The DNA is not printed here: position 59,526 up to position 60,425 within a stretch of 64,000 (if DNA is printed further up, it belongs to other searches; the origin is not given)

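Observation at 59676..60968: Isolated tandem pair of paralogous cupin genes with lower GC and its own terminator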

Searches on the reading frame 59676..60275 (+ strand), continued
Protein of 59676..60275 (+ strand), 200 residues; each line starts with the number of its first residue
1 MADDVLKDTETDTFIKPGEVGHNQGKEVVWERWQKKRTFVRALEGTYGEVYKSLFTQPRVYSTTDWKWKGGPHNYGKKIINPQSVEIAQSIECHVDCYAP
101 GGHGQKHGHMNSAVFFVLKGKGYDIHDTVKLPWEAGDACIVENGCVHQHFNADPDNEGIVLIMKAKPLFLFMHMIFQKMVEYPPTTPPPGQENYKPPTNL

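Call 13: find_encoding_contigs(protein=P0094, flank=8000, max_places=2)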
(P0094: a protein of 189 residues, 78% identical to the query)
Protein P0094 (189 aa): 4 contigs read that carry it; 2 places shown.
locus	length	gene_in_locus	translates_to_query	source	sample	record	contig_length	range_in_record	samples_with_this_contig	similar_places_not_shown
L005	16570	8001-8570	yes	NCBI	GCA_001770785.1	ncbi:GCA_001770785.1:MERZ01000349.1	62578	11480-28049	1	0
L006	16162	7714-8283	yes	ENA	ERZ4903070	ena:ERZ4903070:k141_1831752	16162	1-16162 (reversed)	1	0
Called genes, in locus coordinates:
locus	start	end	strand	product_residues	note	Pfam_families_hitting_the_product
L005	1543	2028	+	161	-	PF13404:HTH_AsnC-type, PF13412:HTH_24, PF13545:HTH_Crp_2 (weak), PF12840:HTH_20 (weak), PF01037:AsnC_trans_reg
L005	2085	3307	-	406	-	PF25084:LbH_EIF2B (faint), PF25087:GMPPB_C (faint), PF00132:Hexapep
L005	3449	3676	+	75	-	-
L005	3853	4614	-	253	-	PF00528:BPD_transp_1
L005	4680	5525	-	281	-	PF00005:ABC_tran, PF13304:AAA_21 (faint)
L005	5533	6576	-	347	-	PF04069:OpuAC, PF13379:NMT1_2, PF09084:NMT1, PF12974:Phosphonate-bd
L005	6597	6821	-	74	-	-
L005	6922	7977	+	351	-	PF01547:SBP_bac_1, PF13531:SBP_bac_11, PF13416:SBP_bac_8, PF13343:SBP_bac_6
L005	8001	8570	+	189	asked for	PF07883:Cupin_2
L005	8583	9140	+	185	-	PF02041:Auxin_BP, PF07883:Cupin_2 (faint)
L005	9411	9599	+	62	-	-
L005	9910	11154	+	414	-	PF07883:Cupin_2 (faint)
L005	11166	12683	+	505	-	PF06277:EutA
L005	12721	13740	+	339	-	PF00561:Abhydrolase_1, PF12146:Hydrolase_4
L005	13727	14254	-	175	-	PF02417:Chromate_transp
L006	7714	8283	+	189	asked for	PF07883:Cupin_2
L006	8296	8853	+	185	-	PF02041:Auxin_BP, PF07883:Cupin_2 (faint)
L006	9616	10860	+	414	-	PF07883:Cupin_2 (faint)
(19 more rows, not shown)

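Call 25: find_related_loci(query=A1, collection=genome_contigs, flank=10000)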
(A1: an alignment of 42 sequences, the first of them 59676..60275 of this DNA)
Query A1 (200 aa) in genome_contigs; peptide patterns used: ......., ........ (x = any residue, [..] = any of these).
600 stretches matched a pattern (row limit reached: there are more); 492 encode a relative of the query (tblastn E <= 1e-3); the best 80 are kept; 80 distinct loci.
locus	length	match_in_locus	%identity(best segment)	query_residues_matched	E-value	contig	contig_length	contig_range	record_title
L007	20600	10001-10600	98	1-200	2e-136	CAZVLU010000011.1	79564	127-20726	MAG TPA_asm: uncultured Rhizobium sp. isolate SRP287051_co2_20 genome assembly, contig: NODE_691_length_79564_cov_11.453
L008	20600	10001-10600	96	1-200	3e-132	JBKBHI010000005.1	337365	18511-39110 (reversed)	MAG: Alphaproteobacteria bacterium isolate 21H_026.bin.23 NODE_47_length_337365_cov_9.678559, whole genome shotgun seque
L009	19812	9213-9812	95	1-200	4e-131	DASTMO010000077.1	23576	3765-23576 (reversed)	MAG TPA_asm: Alphaproteobacteria bacterium isolate SMAG_U3718 k141_550533, whole genome shotgun sequence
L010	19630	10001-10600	93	1-200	4e-131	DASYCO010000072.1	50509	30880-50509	MAG TPA_asm: Alphaproteobacteria bacterium isolate SMAG_U4935 k141_4883918, whole genome shotgun sequence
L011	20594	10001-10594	80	1-200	2e-112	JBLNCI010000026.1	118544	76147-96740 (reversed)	MAG: Gemmatimonas sp. isolate MAG129 PRJNA950955_bin36_renamed_25, whole genome shotgun sequence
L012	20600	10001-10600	78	1-200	9e-112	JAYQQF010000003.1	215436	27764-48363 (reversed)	MAG: Alphaproteobacteria bacterium isolate SD3112_S42.concoct.075 NODE_11_length_215436_cov_14.563, whole genome shotgun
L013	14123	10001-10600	77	1-200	1e-110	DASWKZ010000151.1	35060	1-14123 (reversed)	MAG TPA_asm: Alphaproteobacteria bacterium isolate SMAG_U2935 k141_845520, whole genome shotgun sequence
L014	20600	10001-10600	78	1-200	1e-109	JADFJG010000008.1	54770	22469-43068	MAG: Proteobacteria bacterium isolate B40T1L10 B40T1L10_NODE452, whole genome shotgun sequence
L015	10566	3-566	80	13-200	6e-106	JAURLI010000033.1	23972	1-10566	MAG: Alphaproteobacteria bacterium isolate SFB_Oligo_Co_118 k141_1544424, whole genome shotgun sequence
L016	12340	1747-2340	74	2-200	1e-100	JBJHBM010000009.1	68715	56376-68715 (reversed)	MAG: Alphaproteobacteria bacterium isolate SF2967_J5348.semibin_refined.035 NODE_504_length_68715_cov_2.434901, whole ge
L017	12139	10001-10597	72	1-200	1e-100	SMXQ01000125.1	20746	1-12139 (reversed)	MAG: Alphaproteobacteria bacterium isolate N075bin64 k141_1446117, whole genome shotgun sequence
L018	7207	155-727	75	1-197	8e-100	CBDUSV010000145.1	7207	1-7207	MAG TPA_asm: uncultured bacterium isolate SRR22302374_concoct_103 genome assembly, contig: ERZ26661914.8679, whole genom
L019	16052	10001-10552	77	17-200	6e-98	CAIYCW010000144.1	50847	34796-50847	MAG: uncultured Rhodospirillales bacterium isolate AlinenLipids_bin-2488 genome assembly, contig: bin-2488:144/154, whol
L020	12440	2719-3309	73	3-200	1e-97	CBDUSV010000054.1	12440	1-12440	MAG TPA_asm: uncultured bacterium isolate SRR22302374_concoct_103 genome assembly, contig: ERZ26661914.3391, whole genom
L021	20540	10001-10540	78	21-200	2e-97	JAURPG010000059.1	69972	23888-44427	MAG: Gammaproteobacteria bacterium isolate SFB_South_Co_18 k141_1941049, whole genome shotgun sequence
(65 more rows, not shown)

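Call 27: predict_structure(alignment_id=A1)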
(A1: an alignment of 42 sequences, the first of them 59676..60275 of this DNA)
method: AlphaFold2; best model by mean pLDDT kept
length: 200 residues; sequences in the alignment: 42
mean_pLDDT: 61.6   pTM: 0.59
mean pLDDT of the five models: 61.6, 60.4, 57.0, 51.1, 48.1
residues with pLDDT >= 90: 20; 70-90: 63; 50-70: 43; < 50: 74
segments of 3 or more residues with pLDDT < 50: 1-50, 71-77, 83-89, 167-176
pLDDT, mean of each block of 10 residues (from residue 1): 34 36 32 32 41 58 65 47 47 79 76 85 88 91 79 90 62 48 68 74
secondary structure, 60 per line:
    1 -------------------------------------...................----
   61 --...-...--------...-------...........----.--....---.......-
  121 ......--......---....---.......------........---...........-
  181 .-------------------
elements in order: H38-56 E67-69 E78-80 E91-98 E106-109 E113-119 E121-126 E129-134 E138-141 E145-151 E158-165 H169-179

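Call 32: search_protein_families(library=pfam, proteins=[L002:6803-7393:+], max_evalue=0.01)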
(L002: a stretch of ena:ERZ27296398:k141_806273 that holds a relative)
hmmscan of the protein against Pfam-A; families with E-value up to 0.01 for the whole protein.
L002:6803-7393:+ (197 aa): 1 family
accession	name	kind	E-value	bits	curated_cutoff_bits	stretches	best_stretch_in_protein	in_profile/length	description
PF03773.19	ArsP_1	-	5.2e-05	23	32.3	1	62-177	17-131/294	Predicted permease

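Call 33: fold_search(model_id=the predicted structure, library=pdb)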
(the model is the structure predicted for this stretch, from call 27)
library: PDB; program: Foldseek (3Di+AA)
matches with E <= 10: 1924; with E <= 0.001: 502
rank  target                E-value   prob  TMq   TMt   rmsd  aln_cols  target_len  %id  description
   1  1lr5_A                2.8e-07  1.00  0.46  0.57   3.1       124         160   20  Crystal structure of auxin binding protein (released 2002-06-19)
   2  1lr5_B                5.1e-07  1.00  0.46  0.57   3.1       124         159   20  Crystal structure of auxin binding protein (released 2002-06-19)
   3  3bu7_A                5.7e-07  1.00  0.42  0.24  10.2       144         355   17  Crystal Structure and Biochemical Characterization of GDOsp, a Gentisate 1,2-Dioxygenase from Silicibacter Pomeroyi (released 2008-08-12)
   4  3h8u_B                6.7e-07  1.00  0.44  0.74   2.9       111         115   19  Crystal structure of uncharacterized conserved protein with double-stranded beta-helix domain (YP_001338853.1) from Kl (released 2009-05-12)
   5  8ch4_B                1.1e-06  1.00  0.39  0.42  17.3       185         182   17  Crystal structure of the ring cleaving dioxygenase 5-nitrosalicylate 1,2-dioxygenase from Bradyrhizobium sp. (released 2023-07-05)
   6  3h8u_A                1.3e-06  1.00  0.45  0.70   2.9       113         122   19  Crystal structure of uncharacterized conserved protein with double-stranded beta-helix domain (YP_001338853.1) from Kl (released 2009-05-12)
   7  8ch4_A                1.3e-06  1.00  0.40  0.44  17.7       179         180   17  Crystal structure of the ring cleaving dioxygenase 5-nitrosalicylate 1,2-dioxygenase from Bradyrhizobium sp. (released 2023-07-05)
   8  2gu9_B                1.5e-06  1.00  0.36  0.64   2.3        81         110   21  Crystal structure of XC5357 from Xanthomonas campestris: A putative tetracenomycin polyketide synthesis protein adopti (released 2006-11-07)
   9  3bu7_B                1.6e-06  1.00  0.43  0.25  10.3       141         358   20  Crystal Structure and Biochemical Characterization of GDOsp, a Gentisate 1,2-Dioxygenase from Silicibacter Pomeroyi (released 2008-08-12)
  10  8ch4_D                1.6e-06  1.00  0.40  0.43  17.5       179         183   17  Crystal structure of the ring cleaving dioxygenase 5-nitrosalicylate 1,2-dioxygenase from Bradyrhizobium sp. (released 2023-07-05)
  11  7x85_C                1.7e-06  1.00  0.38  0.58   2.2        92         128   17  Crystal structure of chicken CENP-C Cupin domain (released 2023-03-15)
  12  3cew_A                1.7e-06  1.00  0.38  0.61   3.7        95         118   20  Crystal structure of a cupin protein (BF4112) from Bacteroides fragilis. Northeast Structural Genomics Consortium targ (released 2008-03-25)
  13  2pfw_A                2.2e-06  1.00  0.45  0.76   3.7       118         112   18  CRYSTAL STRUCTURE OF A RMLC-LIKE CUPIN (SFRI_3105) FROM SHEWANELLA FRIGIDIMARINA NCIMB 400 AT 1.90 A RESOLUTION (released 2007-04-17)
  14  8awn                  2.3e-06  1.00  0.46  0.78   3.2       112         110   20  Crystal structure of a manganese-containing cupin (tm1459) from Thermotoga maritima, variant C106Q (released 2023-03-08)
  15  7x85_A                2.6e-06  1.00  0.38  0.58   2.2        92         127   17  Crystal structure of chicken CENP-C Cupin domain (released 2023-03-15)
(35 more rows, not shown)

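Call 44: search_solved_structures(query=L002:9232-10221:+, max_evalue=0.001)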
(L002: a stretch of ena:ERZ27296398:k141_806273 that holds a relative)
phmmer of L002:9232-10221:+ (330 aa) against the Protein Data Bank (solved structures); distinct sequences matched with E-value up to 0.001: 9.
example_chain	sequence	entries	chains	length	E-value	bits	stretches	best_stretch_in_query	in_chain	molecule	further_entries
2f5x_A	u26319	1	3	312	2.2e-14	56.6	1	27-325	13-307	BugD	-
7ndr_A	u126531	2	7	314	3.8e-12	49.3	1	27-280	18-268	Tripartite tricarboxylate transporter substrate binding protein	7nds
8hkb_A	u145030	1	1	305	1.2e-11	47.7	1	33-299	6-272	Periplasmic terephthalate binding protein (TBP)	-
8hka_A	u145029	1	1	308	7.9e-11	45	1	32-299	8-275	Periplasmic terephthalate binding protein (TBP)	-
2qpq_A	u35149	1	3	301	1.1e-10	44.5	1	29-169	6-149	protein Bug27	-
8hk9_D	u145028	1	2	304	1.4e-10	44.2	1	35-299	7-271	Periplasmic terephthalate binding protein (TBP)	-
2dvz_A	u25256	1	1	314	1.1e-07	34.6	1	24-288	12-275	Putative exported protein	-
4x9t_A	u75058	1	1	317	5e-06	29.2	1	28-212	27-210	Uncharacterized protein UPF0065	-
25hk_A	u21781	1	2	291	9.4e-05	25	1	27-180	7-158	Tripartite tricarboxylate transporter substrate binding protein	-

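Call 51: search_dna_similar(query=window:59676-60275:+, collection=plasmids, mode=protein, max_rows=25)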
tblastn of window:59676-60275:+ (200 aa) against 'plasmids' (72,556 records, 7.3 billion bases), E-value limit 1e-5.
Records with a match: 2; places in all: 2; records where one place covers at least 80% of the query: 0.
Best place of each record, by identity: <60% 2.
By first word of the organism name: Chroococcidiopsis 1; Gluconobacter 1.
By predicted mobility (MOB-suite, as given by PLSDB): non-mobilizable 1; conjugative 1.
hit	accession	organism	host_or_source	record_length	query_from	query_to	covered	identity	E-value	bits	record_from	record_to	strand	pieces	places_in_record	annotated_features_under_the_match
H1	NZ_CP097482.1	Chroococcidiopsis sp. CCNUC1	cell culture,soil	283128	90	172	42%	31.3%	9e-7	56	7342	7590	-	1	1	cupin domain-containing protein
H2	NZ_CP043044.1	Gluconobacter thailandicus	Triticum aestivum,leaf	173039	88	169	41%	29.3%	5e-7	56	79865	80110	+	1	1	cupin domain-containing protein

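Call 56: search_protein_representatives(alignment_id=A1)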
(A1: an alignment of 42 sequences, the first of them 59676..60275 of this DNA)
Query: 42 sequences, 201 profile positions. Proteins with E-value up to 0.001 (for the whole library): 857; up to 1e-10: 365; up to 1e-30: 78. The best 150 are listed.
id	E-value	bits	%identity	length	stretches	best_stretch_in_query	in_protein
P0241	1.3e-103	360.9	-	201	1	18-201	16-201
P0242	1.7e-79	282.3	-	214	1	53-183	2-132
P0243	5.2e-79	280.6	-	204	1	41-196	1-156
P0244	7.2e-72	257.3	-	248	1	20-169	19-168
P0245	3.3e-68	245.4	-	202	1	14-141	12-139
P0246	1.6e-64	233.3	-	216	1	33-159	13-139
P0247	2.0e-64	233.0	-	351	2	37-201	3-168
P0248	2.5e-63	229.5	-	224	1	35-198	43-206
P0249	2.8e-63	229.3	-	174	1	10-145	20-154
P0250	5.9e-61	221.7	-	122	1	81-201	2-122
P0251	1.0e-59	217.7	-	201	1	35-153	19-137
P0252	7.0e-58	211.7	-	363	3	35-191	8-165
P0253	1.3e-55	204.3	-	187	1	20-144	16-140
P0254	1.4e-55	204.2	-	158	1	85-201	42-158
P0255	4.3e-55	202.6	-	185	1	67-167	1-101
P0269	8.2e-41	155.9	-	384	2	33-189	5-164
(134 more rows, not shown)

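Call 59: find_encoding_contigs(protein=P0247, flank=8000, max_places=2)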
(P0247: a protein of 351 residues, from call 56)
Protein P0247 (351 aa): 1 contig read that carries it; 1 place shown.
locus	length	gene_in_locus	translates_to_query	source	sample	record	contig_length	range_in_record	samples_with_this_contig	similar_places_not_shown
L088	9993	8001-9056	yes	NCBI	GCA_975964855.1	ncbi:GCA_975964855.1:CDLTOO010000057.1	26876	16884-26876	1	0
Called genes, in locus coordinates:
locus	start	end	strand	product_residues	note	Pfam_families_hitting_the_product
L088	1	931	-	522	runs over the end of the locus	-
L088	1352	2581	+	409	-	PF26233:NicX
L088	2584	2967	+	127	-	-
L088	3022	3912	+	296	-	PF02195:ParB_N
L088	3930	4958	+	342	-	PF01547:SBP_bac_1, PF13531:SBP_bac_11 (faint), PF13343:SBP_bac_6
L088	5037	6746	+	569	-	PF00528:BPD_transp_1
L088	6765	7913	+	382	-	PF00005:ABC_tran, PF13304:AAA_21 (weak), PF08402:TOBE_2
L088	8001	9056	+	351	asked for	PF00190:Cupin_1 (faint), PF12973:Cupin_7 (faint), PF07883:Cupin_2, PF02041:Auxin_BP (weak)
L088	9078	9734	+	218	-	PF02589:LUD_dom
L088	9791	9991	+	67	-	?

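Call 60: find_encoding_contigs(protein=P0269, flank=8000, max_places=2)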
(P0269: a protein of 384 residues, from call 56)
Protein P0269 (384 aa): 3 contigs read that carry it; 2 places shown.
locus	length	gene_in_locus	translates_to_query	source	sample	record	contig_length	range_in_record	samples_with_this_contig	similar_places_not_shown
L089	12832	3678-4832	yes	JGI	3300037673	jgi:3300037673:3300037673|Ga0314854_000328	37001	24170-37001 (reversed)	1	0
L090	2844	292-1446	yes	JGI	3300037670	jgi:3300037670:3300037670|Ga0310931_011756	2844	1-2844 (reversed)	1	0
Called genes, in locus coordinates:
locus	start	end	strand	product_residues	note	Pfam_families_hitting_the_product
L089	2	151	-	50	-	?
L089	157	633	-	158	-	PF00111:Fer2, PF01799:Fer2_2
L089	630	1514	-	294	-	PF00941:FAD_binding_5, PF03450:CO_deh_flav_C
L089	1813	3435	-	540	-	PF01977:UbiD, PF20696:UbiD_C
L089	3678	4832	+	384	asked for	PF00190:Cupin_1 (faint), PF07883:Cupin_2, PF12973:Cupin_7 (faint), PF02041:Auxin_BP (weak)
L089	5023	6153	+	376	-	PF07690:MFS_1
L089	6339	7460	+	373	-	PF03401:TctC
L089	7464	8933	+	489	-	PF01970:TctA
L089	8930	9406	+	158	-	PF07331:TctB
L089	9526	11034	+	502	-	PF20695:UbiD_N, PF01977:UbiD, PF20696:UbiD_C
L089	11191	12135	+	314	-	PF12974:Phosphonate-bd (weak), PF09084:NMT1 (weak)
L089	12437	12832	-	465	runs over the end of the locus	PF20695:UbiD_N, PF01977:UbiD, PF20696:UbiD_C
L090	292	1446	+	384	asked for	PF00190:Cupin_1 (faint), PF07883:Cupin_2, PF12973:Cupin_7 (faint), PF02041:Auxin_BP (weak)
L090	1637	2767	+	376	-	PF07690:MFS_1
